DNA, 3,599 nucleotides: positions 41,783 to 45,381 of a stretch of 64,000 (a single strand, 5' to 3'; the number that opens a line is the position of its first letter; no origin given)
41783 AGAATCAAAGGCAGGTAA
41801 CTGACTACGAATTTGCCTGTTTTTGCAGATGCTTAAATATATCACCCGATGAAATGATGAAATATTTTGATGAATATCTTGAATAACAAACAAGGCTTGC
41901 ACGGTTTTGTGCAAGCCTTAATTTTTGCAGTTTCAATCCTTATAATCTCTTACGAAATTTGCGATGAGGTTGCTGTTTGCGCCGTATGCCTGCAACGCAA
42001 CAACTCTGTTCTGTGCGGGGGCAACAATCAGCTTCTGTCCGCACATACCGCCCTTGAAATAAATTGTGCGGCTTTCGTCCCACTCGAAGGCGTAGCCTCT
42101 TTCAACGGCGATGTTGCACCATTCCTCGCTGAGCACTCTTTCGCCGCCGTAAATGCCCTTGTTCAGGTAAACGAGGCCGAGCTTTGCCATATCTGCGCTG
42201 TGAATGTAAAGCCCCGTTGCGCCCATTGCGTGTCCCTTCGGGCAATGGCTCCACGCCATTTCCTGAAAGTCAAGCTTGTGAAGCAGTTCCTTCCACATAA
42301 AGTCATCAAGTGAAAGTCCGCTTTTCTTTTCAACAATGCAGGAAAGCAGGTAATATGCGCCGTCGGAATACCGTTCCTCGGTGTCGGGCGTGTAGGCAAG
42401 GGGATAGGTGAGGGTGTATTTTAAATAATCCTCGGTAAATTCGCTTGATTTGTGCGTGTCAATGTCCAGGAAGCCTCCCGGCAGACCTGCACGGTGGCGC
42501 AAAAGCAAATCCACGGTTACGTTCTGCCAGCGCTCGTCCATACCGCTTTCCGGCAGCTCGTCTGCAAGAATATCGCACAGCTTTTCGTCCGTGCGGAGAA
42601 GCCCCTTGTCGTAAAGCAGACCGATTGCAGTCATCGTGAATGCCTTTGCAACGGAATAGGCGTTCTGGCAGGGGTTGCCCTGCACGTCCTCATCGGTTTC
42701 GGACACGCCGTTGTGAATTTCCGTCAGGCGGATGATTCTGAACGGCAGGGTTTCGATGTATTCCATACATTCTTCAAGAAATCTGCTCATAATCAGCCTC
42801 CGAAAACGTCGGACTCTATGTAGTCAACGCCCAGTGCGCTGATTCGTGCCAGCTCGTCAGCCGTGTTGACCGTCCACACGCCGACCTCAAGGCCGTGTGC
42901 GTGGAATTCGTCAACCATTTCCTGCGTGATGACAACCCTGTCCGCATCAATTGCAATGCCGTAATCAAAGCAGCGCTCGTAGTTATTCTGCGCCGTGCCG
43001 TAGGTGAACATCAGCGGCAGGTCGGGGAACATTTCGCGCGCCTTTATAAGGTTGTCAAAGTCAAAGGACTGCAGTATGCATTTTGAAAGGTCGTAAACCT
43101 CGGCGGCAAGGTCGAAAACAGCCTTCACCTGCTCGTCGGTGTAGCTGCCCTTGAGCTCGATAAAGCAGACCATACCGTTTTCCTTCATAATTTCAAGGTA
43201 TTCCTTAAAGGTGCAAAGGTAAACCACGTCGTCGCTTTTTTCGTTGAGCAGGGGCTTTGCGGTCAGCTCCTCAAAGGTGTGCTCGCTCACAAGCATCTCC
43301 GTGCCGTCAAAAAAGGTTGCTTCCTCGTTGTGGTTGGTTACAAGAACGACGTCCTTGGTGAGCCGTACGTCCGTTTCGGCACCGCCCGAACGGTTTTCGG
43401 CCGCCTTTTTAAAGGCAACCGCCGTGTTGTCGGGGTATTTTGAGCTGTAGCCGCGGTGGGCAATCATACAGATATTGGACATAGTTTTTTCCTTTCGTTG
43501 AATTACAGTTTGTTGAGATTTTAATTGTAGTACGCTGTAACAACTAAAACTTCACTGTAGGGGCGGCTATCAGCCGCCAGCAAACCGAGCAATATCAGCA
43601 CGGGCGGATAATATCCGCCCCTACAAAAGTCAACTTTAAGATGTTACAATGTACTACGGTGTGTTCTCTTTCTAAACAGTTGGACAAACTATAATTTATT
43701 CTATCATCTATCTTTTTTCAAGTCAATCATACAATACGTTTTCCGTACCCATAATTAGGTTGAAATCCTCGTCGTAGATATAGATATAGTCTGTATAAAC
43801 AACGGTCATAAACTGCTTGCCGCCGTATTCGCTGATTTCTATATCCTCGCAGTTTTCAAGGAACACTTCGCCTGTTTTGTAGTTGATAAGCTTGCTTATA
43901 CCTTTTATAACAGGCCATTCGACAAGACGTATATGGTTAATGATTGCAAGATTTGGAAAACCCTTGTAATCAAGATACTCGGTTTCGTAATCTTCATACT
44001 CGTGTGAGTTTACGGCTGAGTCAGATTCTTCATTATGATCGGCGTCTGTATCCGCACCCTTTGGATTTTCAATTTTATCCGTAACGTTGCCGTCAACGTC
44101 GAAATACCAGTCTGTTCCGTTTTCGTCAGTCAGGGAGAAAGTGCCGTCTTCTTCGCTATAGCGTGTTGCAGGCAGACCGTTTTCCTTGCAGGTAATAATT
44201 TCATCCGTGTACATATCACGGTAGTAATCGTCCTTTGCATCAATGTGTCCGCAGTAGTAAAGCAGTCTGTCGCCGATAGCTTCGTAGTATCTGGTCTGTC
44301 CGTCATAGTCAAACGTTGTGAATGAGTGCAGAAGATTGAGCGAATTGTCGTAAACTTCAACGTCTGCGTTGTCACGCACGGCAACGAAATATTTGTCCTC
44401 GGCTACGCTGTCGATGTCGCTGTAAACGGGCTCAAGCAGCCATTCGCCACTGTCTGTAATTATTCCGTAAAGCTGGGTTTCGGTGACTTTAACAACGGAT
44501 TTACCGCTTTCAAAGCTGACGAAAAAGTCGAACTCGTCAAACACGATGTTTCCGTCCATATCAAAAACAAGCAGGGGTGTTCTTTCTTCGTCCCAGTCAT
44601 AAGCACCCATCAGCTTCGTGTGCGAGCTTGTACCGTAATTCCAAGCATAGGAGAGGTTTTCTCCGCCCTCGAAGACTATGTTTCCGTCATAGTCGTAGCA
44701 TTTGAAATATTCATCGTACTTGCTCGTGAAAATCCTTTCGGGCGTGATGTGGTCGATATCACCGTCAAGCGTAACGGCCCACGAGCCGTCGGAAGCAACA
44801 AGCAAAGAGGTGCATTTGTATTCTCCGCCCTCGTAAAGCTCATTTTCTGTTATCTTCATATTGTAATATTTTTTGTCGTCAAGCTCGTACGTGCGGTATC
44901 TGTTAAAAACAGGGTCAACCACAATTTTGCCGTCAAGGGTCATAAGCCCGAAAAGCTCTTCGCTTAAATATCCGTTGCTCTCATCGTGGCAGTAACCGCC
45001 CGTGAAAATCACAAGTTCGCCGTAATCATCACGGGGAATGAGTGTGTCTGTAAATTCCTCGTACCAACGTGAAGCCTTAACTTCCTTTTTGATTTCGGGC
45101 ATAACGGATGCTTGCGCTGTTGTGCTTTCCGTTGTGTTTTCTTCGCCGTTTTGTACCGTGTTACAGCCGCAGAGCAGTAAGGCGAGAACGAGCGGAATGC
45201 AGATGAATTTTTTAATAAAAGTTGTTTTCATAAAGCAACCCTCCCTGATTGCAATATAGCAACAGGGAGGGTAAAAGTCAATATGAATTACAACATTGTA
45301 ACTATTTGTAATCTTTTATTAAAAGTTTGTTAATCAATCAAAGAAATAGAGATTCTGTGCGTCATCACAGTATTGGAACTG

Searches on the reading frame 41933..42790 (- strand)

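Call 35: search_protein_families(library=pfam, proteins=[window:41933-42790:-], max_evalue=0.0001)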
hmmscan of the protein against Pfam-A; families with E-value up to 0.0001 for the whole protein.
window:41933-42790:- (285 aa): 1 family
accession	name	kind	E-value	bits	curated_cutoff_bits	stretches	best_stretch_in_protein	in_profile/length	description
PF00144.29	Beta-lactamase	-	1.9e-28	100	27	1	44-266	52-306/329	Beta-lactamase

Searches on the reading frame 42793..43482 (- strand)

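Call 35: search_protein_families(library=pfam, proteins=[window:42793-43482:-], max_evalue=0.0001)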
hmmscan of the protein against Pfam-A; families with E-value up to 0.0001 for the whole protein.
window:42793-43482:- (229 aa): 1 family
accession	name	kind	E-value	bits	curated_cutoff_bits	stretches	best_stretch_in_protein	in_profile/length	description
PF03009.23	GDPD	-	8.1e-29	101.9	23.6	1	9-225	1-240/244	Glycerophosphoryl diester phosphodiesterase family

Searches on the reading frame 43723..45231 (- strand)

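Call 35: search_protein_families(library=pfam, proteins=[window:43723-45231:-], max_evalue=0.0001)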
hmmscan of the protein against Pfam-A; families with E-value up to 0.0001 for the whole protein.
window:43723-45231:- (502 aa): 1 family
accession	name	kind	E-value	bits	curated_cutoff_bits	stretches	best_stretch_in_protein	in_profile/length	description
PF14903.11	WG_beta_rep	-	2.2e-09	37.6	25.6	0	255-284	1-30/35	WG containing repeat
